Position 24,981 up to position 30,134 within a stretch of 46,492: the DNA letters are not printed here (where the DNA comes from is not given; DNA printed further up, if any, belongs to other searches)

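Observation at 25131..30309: Giant sacsin-type GHKL ATPase fused to an Upf1-like SF1 helicase, with an overlapping HTH gene, on an AT-richer islet: candidate uncharacterised conflict or defence module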

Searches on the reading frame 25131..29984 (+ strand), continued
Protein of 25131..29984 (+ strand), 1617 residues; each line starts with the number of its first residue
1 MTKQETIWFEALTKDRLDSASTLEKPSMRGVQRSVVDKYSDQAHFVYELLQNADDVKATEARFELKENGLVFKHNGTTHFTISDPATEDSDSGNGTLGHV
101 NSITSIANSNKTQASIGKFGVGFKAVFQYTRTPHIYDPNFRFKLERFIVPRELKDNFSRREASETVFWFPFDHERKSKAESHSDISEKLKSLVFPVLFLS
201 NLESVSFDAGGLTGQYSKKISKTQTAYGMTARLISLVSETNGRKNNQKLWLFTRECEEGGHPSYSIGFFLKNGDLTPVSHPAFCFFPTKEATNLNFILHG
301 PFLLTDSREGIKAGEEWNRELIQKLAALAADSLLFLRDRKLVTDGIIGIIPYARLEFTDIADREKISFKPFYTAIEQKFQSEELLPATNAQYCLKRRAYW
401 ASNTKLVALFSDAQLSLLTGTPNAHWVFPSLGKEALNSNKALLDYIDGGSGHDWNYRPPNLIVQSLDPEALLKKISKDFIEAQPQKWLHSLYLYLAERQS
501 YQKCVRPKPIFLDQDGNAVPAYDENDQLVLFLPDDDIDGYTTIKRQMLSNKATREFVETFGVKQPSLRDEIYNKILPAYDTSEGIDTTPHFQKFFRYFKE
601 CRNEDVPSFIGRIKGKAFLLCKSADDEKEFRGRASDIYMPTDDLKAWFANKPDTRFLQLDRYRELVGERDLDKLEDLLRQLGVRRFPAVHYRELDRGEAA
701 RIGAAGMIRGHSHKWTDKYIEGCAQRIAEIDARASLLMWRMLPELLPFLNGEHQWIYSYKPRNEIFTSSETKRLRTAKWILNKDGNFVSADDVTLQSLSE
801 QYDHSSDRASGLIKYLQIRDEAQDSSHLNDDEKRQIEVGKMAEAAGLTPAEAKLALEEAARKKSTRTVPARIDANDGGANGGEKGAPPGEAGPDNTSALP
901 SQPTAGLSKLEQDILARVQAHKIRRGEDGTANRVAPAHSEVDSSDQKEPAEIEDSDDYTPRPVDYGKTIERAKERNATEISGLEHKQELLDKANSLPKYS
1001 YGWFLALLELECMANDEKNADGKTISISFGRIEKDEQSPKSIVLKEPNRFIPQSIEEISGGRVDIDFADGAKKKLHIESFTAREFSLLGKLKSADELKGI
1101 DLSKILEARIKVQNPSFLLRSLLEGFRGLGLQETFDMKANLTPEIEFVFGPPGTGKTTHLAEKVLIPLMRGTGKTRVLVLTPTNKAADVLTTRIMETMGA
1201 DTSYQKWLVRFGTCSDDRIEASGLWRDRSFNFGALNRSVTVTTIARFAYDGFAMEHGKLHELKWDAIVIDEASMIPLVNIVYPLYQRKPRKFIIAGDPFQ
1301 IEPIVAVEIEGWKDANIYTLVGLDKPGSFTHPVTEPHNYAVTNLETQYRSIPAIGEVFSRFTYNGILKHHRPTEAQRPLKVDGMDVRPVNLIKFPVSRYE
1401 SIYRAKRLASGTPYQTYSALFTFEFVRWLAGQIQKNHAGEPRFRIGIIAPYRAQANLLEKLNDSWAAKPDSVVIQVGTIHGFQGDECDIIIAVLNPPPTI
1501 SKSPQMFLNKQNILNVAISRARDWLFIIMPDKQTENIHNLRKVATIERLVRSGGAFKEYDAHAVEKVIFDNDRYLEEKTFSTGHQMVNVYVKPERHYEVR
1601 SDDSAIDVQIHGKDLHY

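Call 15: find_encoding_contigs(protein=P0056, flank=10000, max_places=2)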
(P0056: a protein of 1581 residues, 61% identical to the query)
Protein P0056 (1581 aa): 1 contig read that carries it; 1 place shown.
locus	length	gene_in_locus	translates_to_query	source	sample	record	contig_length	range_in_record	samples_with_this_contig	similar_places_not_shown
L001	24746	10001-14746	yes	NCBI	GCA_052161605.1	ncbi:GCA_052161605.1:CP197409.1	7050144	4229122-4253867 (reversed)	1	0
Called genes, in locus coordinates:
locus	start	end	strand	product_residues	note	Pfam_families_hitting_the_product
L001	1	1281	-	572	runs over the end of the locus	PF00361:Proton_antipo_M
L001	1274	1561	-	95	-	-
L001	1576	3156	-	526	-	PF00662:Proton_antipo_N (weak), PF00361:Proton_antipo_M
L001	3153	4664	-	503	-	PF10125:NADHdeh_related (weak), PF00361:Proton_antipo_M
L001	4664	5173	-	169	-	PF00420:Oxidored_q2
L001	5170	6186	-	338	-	PF13244:MbhD, PF04039:MnhB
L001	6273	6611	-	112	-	PF03334:PhaG_MnhG_YufB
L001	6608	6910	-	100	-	PF04066:MrpF_PhaF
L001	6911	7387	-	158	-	PF01899:MNHE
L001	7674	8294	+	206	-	PF05685:Uma2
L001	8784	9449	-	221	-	-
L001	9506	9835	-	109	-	-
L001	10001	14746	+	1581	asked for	PF25794:SACS, PF00580:UvrD-helicase (weak), PF13086:AAA_11, PF13245:AAA_19, PF13604:AAA_30 (weak), PF13087:AAA_12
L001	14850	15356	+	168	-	-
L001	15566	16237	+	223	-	-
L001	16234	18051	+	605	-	PF13191:AAA_16, PF08279:HTH_11 (weak)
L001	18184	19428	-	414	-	PF07394:DUF1501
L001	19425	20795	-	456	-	PF08811:DUF1800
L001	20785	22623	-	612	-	-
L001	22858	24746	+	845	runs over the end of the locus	PF02518:HATPase_c, PF00204:DNA_gyraseB, PF01751:Toprim, PF00986:DNA_gyraseB_C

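Call 16: find_encoding_contigs(protein=P0084, flank=10000, max_places=2)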
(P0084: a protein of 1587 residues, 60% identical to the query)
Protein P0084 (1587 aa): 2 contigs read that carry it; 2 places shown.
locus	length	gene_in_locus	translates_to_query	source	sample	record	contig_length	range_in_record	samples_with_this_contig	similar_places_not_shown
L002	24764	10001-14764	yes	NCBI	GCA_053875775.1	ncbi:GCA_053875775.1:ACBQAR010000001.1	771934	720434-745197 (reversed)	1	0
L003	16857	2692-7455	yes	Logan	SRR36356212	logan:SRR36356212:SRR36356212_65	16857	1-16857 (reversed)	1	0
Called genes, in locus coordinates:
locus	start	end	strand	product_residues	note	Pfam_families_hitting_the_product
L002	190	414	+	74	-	PF04221:RelB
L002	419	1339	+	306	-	PF20275:CTD10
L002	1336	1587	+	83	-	PF20293:MC6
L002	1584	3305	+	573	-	PF20275:CTD10, PF10088:DUF2326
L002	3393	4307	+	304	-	-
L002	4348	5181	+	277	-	-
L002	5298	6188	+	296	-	PF10463:Peptidase_U49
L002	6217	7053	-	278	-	PF13356:Arm-DNA-bind_3, PF14659:Phage_int_SAM_3 (weak), PF06250:YhcG_C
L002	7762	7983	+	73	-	PF05930:Phage_AlpA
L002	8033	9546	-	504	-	PF01527:HTH_Tnp_1 (weak), PF13384:HTH_23 (faint), PF01527:HTH_Tnp_1, PF13610:DDE_Tnp_IS240 (faint), PF13565:HTH_32 (weak), PF00665:rve, PF13683:rve_3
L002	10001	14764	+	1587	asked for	PF25794:SACS, PF00580:UvrD-helicase (faint), PF13086:AAA_11, PF13245:AAA_19, PF13604:AAA_30, PF13087:AAA_12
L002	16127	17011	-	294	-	PF01442:Apolipoprotein (weak)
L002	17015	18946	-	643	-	PF00350:Dynamin_N (faint)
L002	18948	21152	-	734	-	-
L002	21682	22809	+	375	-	-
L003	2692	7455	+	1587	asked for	PF25794:SACS, PF00580:UvrD-helicase (faint), PF13086:AAA_11, PF13245:AAA_19, PF13604:AAA_30, PF13087:AAA_12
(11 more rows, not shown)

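Call 17: find_encoding_contigs(protein=P0011, flank=10000, max_places=2)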
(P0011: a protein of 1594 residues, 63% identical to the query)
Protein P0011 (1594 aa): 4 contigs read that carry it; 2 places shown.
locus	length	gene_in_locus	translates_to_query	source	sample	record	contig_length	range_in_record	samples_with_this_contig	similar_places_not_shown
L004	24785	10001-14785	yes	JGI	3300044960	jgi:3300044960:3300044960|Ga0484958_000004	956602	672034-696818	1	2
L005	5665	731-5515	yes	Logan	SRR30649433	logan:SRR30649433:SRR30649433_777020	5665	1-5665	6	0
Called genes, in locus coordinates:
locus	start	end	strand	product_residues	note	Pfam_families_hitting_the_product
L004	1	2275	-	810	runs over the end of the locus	PF04151:PPC (faint)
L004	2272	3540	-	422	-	PF07394:DUF1501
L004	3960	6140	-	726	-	PF07494:Reg_prop (faint)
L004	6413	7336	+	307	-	PF00701:DHDPS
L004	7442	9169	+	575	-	PF01522:Polysacc_deac_1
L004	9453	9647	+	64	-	-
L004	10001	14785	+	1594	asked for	PF25794:SACS, PF13086:AAA_11, PF00580:UvrD-helicase, PF13245:AAA_19, PF13604:AAA_30, PF13087:AAA_12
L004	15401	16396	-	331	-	PF01408:GFO_IDH_MocA, PF22725:GFO_IDH_MocA_C3, PF02894:GFO_IDH_MocA_C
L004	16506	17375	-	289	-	PF05153:MIOX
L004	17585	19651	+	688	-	PF02335:Cytochrom_C552 (faint), PF09699:Paired_CXXCH_1 (faint), PF14522:Cytochrome_C7 (faint)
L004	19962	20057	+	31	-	-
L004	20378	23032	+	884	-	PF08450:SGL (faint), PF04185:Phosphoesterase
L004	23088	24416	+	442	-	PF00083:Sugar_tr, PF07690:MFS_1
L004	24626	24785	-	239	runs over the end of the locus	PF00849:PseudoU_synth_2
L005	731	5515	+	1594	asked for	PF25794:SACS, PF13086:AAA_11, PF00580:UvrD-helicase, PF13245:AAA_19, PF13604:AAA_30, PF13087:AAA_12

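Call 24: find_related_loci(query=A1, collection=genome_contigs, flank=10000)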
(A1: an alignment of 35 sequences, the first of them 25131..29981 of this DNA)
Query A1 (1617 aa) in genome_contigs; peptide patterns used: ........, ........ (x = any residue, [..] = any of these).
600 stretches matched a pattern (row limit reached: there are more); 207 encode a relative of the query (tblastn E <= 1e-3); the best 80 are kept; 80 distinct loci.
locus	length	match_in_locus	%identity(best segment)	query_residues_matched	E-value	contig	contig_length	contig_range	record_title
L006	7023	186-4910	62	1-1613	0e+0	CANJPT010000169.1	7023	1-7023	MAG: Lewinellaceae bacterium isolate RH-23may17-741 genome assembly, contig: RH-23may17-C90337, whole genome shotgun seq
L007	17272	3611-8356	60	1-1614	0e+0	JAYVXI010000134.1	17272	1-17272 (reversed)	MAG: Limnoglobus sp. isolate GL85_DN_concoct_218 GL85_DN_concoct_218_133, whole genome shotgun sequence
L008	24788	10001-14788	48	1-1611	0e+0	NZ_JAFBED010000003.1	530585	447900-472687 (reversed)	Sutcliffiella tianshenii strain DSM 25879 Ga0454044_03, whole genome shotgun sequence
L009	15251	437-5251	45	1-1611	0e+0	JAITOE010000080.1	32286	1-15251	MAG: Eubacteriales Family XIII. Incertae Sedis bacterium isolate Po218_bin45 k119_1202601, whole genome shotgun sequence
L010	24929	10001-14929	45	1-1613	0e+0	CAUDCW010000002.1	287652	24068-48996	MAG TPA_asm: uncultured Oscillospiraceae bacterium isolate ERR9578160_bin.19_MetaWRAP_v1.3_MAG genome assembly, contig:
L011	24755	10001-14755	46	1-1612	0e+0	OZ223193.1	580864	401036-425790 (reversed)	MAG: uncultured Acetobacterium sp. isolate 6abcf8f7-2dc5-46ce-9e35-983ba889e1c3 genome assembly, chromosome: 3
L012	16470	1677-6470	47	1-1611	0e+0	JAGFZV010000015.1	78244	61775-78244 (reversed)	MAG: Bacillota bacterium isolate CTSoil_073 scaffold_115, whole genome shotgun sequence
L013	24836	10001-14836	46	1-1613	0e+0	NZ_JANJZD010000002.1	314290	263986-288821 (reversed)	Acetatifactor muris strain DSM 23669 NODE_2_length_314290_cov_21.017634, whole genome shotgun sequence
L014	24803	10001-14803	46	8-1611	0e+0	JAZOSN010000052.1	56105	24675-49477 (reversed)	MAG: Eubacteriales bacterium isolate T1900045543_YK20190237.MAGScoT_cleanbin_000030 SGB_7835_k141_1968900, whole genome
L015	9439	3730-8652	45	1-1611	0e+0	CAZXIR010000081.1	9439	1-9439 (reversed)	MAG TPA_asm: uncultured Syntrophomonas sp. isolate SRP192927_co10_6 genome assembly, contig: NODE_5981_length_9439_cov_9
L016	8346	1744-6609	45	1-1612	0e+0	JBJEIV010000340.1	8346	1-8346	MAG: Candidatus Ornithomonoglobus sp. isolate PUUB56_bin.040 NODE_5274_length_8346_cov_4.270776, whole genome shotgun se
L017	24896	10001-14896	44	1-1611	0e+0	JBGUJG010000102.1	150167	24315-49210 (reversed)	MAG: Christensenellales bacterium isolate ruminal_MAG_309 ruminal_MAG_309_contig_0102, whole genome shotgun sequence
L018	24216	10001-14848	44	1-1611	0e+0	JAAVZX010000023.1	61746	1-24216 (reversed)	MAG: Oscillibacter sp. isolate ABMPRH_166_1 k141_513900, whole genome shotgun sequence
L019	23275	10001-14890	44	1-1611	0e+0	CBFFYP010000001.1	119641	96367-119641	MAG: uncultured Lachnospiraceae bacterium isolate ena-SAMPLE-TAB-24-07-2025-15:39:17:973-14924 genome assembly, contig:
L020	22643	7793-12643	45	1-1611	0e+0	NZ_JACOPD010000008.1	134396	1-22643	Lachnospira hominis (ex Liu et al. 2021) strain NSJ-43 M7_ctg0008, whole genome shotgun sequence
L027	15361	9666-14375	40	1-1613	0e+0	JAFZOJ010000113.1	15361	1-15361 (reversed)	MAG: Treponema sp. isolate RGIG7950 Water_buffalos_Rumen-1__c934109, whole genome shotgun sequence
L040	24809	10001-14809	46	1-1611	0e+0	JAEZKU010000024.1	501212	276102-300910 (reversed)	MAG: Bacillota bacterium isolate OH_CDB_43 k127_2583086, whole genome shotgun sequence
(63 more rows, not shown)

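Call 27: find_encoding_contigs(protein=P0001, flank=10000, max_places=2)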
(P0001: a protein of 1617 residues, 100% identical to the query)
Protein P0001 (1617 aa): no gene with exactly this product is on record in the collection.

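Call 31: search_protein_families(library=pfam, proteins=[L010:6304-9969:+, L027:5903-9652:+, L040:15769-20094:+, L001:14850-15356:+, L001:9506-9835:-, L001:8784-9449:-], max_evalue=0.01)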
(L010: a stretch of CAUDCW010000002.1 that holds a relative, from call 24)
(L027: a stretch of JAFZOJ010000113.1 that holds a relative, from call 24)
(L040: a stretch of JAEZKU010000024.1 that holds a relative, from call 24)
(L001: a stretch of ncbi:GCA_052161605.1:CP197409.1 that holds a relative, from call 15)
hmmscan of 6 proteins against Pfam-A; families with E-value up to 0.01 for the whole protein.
L010:6304-9969:+ (1221 aa): 14 families
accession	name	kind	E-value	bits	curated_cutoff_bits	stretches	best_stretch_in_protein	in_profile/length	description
PF13245.12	AAA_19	-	3.6e-31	108.5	25.1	1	589-729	1-134/134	AAA domain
PF13604.12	AAA_30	-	3.1e-28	99.2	27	1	588-757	5-156/191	AAA domain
PF13538.12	UvrD_C_2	-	9.6e-16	57.8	27.4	1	1016-1063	1-51/52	UvrD-like helicase C-terminal domain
PF01443.25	Viral_helicase1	-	7.2e-15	55.9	21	2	603-728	2-101/228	Viral superfamily 1 RNA helicase core domain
PF13086.12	AAA_11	-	5.2e-08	33.4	27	1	682-727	209-253/257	AAA domain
PF05970.20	PIF1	-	9.3e-06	25.8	25.9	1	603-737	26-165/223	PIF1-like helicase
PF13401.12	AAA_22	-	1.9e-05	25.4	27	1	599-723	5-125/130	AAA domain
PF00580.27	UvrD-helicase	-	3.4e-05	24.1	23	1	592-652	7-67/271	UvrD/REP helicase N-terminal domain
PF13361.12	UvrD_C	-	0.0002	21.3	25.6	1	1020-1065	290-347/350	UvrD-like helicase C-terminal domain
PF18335.7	SH3_13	-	0.00042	20.5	41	1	889-949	1-50/65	ATP-dependent RecD-like DNA helicase SH3 domain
PF24883.2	NPHP3_N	-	0.00051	20.7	24.8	0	599-626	22-49/164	Nephrocystin 3, N-terminal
PF09848.15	SLFN-g3_helicase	-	0.00066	19.5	24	0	601-691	3-87/354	Schlafen group 3, DNA/RNA helicase domain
PF13191.12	AAA_16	-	0.0012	19.8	32.6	1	599-627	24-52/167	AAA ATPase domain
PF00270.35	DEAD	-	0.003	17.7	26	0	588-655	3-70/167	DEAD/DEAH box helicase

L027:5903-9652:+ (1249 aa): 9 families
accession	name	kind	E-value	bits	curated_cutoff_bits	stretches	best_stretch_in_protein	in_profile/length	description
PF13604.12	AAA_30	-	2.5e-25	89.8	27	1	620-774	7-141/191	AAA domain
PF13245.12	AAA_19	-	1.6e-24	87.1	25.1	1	621-765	3-133/134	AAA domain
PF13538.12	UvrD_C_2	-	1.2e-13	51.2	27.4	1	1039-1085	1-51/52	UvrD-like helicase C-terminal domain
PF01443.25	Viral_helicase1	-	4e-10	40.3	21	1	1014-1086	156-227/228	Viral superfamily 1 RNA helicase core domain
PF13086.12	AAA_11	-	2.3e-05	24.7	27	0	722-764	214-253/257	AAA domain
PF05970.20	PIF1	-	0.001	19.2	25.9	1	632-765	25-156/223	PIF1-like helicase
PF00005.33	ABC_tran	-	0.0021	19.1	25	1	626-663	8-45/137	ABC transporter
PF13401.12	AAA_22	-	0.003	18.3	27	0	629-758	5-124/130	AAA domain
PF18335.7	SH3_13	-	0.0065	16.7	41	0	963-1014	24-65/65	ATP-dependent RecD-like DNA helicase SH3 domain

L040:15769-20094:+ (1441 aa): 2 families
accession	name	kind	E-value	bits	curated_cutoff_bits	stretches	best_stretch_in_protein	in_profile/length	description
PF07669.17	Eco57I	-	1.8e-19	70.9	25.3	1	1098-1183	70-171/171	Eco57I restriction-modification methylase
PF04851.21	ResIII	-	9.6e-14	52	22.5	1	152-332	3-163/164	Type III restriction enzyme, res subunit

L001:14850-15356:+ (168 aa): 0 families

L001:9506-9835:- (109 aa): 0 families

L001:8784-9449:- (221 aa): 0 families
